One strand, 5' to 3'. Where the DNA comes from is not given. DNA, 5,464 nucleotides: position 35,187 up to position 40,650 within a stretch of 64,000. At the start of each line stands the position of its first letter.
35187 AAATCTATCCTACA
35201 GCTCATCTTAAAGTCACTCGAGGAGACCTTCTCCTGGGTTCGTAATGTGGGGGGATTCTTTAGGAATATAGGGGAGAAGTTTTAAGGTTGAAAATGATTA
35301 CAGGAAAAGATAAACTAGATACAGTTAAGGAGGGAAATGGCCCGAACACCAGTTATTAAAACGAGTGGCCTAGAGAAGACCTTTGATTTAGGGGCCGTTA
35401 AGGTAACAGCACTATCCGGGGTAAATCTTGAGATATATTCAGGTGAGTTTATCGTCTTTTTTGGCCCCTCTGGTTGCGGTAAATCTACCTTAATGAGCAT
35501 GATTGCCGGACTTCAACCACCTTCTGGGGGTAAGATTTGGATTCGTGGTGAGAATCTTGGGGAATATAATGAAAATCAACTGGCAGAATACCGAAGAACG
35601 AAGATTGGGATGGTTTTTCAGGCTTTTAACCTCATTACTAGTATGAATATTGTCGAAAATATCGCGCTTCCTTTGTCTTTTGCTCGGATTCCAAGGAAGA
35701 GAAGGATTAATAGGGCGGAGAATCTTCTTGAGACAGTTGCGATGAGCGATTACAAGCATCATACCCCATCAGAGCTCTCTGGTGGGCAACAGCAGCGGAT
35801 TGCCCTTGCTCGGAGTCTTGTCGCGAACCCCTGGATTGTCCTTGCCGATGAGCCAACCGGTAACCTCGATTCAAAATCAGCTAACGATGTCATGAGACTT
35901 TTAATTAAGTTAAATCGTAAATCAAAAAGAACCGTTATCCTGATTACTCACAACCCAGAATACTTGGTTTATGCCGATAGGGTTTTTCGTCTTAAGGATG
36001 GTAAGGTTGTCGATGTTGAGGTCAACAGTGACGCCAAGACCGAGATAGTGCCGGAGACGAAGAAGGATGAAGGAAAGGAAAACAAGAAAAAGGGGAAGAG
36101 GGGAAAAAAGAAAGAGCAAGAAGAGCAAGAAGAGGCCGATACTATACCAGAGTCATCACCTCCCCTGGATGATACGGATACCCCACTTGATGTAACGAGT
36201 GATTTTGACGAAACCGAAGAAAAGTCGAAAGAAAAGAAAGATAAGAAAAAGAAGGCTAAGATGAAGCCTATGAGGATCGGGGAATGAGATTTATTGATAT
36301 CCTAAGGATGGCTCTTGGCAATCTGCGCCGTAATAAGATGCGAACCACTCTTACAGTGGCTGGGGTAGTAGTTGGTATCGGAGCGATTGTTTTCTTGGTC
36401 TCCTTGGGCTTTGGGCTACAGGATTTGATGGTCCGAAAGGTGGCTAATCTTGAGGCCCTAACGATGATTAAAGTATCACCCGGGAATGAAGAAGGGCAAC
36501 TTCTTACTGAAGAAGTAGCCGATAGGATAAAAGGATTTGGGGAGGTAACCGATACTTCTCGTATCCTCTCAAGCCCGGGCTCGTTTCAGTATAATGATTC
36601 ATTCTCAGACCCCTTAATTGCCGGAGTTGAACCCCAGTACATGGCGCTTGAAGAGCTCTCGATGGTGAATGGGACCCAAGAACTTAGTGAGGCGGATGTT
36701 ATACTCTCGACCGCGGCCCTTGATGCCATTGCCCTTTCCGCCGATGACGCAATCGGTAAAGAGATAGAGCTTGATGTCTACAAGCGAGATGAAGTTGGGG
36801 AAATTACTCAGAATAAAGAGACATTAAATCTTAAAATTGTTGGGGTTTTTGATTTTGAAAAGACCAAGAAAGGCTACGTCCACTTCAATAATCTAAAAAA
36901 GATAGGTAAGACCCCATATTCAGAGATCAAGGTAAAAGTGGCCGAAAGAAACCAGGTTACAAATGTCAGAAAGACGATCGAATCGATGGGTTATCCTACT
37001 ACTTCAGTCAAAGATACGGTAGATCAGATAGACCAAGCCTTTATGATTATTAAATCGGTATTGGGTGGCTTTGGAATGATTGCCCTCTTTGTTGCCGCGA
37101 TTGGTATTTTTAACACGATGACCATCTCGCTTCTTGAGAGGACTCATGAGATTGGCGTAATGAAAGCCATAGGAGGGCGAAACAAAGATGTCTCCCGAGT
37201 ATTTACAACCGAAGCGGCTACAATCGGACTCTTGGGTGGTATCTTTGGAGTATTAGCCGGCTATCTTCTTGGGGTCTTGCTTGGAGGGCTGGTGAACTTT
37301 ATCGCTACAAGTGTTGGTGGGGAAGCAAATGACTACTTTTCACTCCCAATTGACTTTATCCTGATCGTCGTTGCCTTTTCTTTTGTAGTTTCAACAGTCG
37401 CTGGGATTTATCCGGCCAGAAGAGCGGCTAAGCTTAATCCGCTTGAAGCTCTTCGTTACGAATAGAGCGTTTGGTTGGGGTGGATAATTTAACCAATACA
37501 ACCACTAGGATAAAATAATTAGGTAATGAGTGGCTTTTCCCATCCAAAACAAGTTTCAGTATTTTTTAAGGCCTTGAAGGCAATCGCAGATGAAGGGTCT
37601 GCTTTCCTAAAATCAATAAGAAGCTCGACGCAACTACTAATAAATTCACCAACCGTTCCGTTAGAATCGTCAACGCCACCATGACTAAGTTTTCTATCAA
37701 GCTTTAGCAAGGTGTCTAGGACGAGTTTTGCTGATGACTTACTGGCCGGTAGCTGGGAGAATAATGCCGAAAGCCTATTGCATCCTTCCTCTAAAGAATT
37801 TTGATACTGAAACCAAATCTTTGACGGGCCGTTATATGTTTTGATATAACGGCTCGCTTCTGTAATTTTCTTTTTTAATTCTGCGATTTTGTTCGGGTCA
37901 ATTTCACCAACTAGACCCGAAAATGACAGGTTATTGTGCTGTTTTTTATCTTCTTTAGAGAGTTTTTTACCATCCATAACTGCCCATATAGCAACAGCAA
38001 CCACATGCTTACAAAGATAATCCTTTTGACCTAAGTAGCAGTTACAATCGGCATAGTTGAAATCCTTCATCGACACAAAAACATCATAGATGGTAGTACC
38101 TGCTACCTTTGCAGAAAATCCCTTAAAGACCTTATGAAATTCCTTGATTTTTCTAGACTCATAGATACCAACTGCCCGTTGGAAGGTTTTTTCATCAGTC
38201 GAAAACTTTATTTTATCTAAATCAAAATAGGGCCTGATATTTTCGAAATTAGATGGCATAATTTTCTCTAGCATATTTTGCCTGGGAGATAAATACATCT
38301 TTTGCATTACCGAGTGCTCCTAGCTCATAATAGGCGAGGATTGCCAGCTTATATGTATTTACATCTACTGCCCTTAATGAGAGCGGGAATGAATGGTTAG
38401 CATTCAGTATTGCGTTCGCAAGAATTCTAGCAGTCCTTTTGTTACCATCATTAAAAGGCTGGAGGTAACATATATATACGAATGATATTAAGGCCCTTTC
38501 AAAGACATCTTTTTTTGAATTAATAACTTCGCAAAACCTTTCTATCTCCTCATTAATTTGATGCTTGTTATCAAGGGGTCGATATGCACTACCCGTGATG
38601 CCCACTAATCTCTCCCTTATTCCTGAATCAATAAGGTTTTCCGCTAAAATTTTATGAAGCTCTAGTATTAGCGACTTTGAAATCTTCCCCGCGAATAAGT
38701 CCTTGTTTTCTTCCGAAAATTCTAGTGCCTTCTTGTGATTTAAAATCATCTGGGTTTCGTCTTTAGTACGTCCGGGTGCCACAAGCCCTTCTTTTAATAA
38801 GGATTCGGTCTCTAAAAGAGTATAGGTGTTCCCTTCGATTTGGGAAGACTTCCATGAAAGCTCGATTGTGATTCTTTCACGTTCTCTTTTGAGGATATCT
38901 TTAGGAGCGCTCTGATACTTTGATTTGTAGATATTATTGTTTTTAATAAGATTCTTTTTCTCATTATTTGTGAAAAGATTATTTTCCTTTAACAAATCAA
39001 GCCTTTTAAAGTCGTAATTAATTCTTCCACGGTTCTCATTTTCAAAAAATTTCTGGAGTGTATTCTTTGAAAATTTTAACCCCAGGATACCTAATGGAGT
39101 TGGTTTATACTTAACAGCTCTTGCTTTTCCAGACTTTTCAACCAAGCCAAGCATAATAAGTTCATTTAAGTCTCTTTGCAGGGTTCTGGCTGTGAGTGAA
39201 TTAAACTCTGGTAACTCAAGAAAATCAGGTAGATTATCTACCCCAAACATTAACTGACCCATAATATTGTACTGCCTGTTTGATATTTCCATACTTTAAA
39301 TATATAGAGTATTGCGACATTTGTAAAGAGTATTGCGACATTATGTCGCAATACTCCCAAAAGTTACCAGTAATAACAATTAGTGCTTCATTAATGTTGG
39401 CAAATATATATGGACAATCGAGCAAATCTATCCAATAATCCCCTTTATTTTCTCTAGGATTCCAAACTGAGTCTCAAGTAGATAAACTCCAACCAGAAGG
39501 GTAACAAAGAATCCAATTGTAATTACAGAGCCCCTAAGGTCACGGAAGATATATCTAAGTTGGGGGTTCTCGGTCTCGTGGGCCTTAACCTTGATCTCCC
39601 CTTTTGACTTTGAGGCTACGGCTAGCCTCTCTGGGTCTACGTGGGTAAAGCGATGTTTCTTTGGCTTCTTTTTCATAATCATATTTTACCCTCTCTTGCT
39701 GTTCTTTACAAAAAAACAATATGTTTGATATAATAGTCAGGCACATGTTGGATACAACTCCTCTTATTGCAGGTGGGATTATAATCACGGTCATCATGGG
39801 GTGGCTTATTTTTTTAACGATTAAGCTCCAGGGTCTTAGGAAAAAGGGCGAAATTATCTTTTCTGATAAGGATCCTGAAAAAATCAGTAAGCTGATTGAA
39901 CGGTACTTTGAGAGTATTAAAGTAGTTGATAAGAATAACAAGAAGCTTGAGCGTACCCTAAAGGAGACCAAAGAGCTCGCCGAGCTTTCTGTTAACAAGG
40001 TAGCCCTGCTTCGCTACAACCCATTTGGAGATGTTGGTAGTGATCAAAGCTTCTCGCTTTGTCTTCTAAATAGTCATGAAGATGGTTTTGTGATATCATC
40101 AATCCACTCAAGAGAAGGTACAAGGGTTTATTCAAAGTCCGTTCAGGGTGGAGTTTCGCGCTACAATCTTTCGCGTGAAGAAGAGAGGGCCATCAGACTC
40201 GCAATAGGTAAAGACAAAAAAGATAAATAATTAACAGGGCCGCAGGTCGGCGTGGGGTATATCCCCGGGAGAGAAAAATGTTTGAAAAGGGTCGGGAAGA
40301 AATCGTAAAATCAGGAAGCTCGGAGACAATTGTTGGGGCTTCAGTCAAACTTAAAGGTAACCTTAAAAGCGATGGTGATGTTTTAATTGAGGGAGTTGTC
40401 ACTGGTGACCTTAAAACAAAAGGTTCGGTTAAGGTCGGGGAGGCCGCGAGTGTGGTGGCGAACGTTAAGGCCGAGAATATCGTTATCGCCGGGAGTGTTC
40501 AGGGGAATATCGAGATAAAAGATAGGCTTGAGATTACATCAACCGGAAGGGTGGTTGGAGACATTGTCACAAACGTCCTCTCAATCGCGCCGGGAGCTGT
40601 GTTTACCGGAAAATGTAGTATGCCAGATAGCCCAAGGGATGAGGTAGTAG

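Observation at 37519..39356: HTH-Fic with a degenerate active-site motif (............), co-transcribed with an overlapping SWIM zinc-finger gene under a strong palindromic operator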

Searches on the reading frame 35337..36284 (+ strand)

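Call 46: search_protein_families(library=pfam, proteins=[window:35337-36284:+], max_evalue=0.001)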
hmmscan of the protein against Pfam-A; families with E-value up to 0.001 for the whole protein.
window:35337-36284:+ (316 aa): 4 families
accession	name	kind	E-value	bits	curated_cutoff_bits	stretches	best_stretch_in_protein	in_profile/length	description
PF00005.33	ABC_tran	-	1.1e-34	120.4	25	1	26-174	1-136/137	ABC transporter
PF13304.12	AAA_21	-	7.1e-07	30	27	0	130-208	221-301/304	AAA domain, putative AbiEii toxin, Type IV TA system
PF02463.25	SMC_N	-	7.9e-05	22.6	40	0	143-220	133-212/220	RecF/RecN/SMC N terminal domain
PF13521.12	AAA_28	-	0.00076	20.2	27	0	39-86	2-44/164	AAA domain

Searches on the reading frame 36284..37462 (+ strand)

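Call 46: search_protein_families(library=pfam, proteins=[window:36284-37462:+], max_evalue=0.001)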
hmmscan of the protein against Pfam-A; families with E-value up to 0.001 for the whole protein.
window:36284-37462:+ (393 aa): 2 families
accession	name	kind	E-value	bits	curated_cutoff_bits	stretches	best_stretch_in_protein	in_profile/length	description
PF02687.27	FtsX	-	4.4e-21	75.6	25.5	1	263-386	3-120/120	FtsX-like permease C-terminal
PF12704.14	MacB_PCD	-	8.1e-18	65.9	27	1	21-234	1-206/207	MacB-like periplasmic core domain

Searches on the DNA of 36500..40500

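Call 77: search_rna_families(source=window, start=36500, end=40500, threshold=evalue, max_evalue=0.1)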
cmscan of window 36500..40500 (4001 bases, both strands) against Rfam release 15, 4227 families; matches with E-value up to 0.1: 0.
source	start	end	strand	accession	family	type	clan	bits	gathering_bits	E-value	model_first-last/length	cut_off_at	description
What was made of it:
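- Tried and rejected: A structured RNA in 36500-40500: no Rfam match at E up to 0.1 (call 77).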
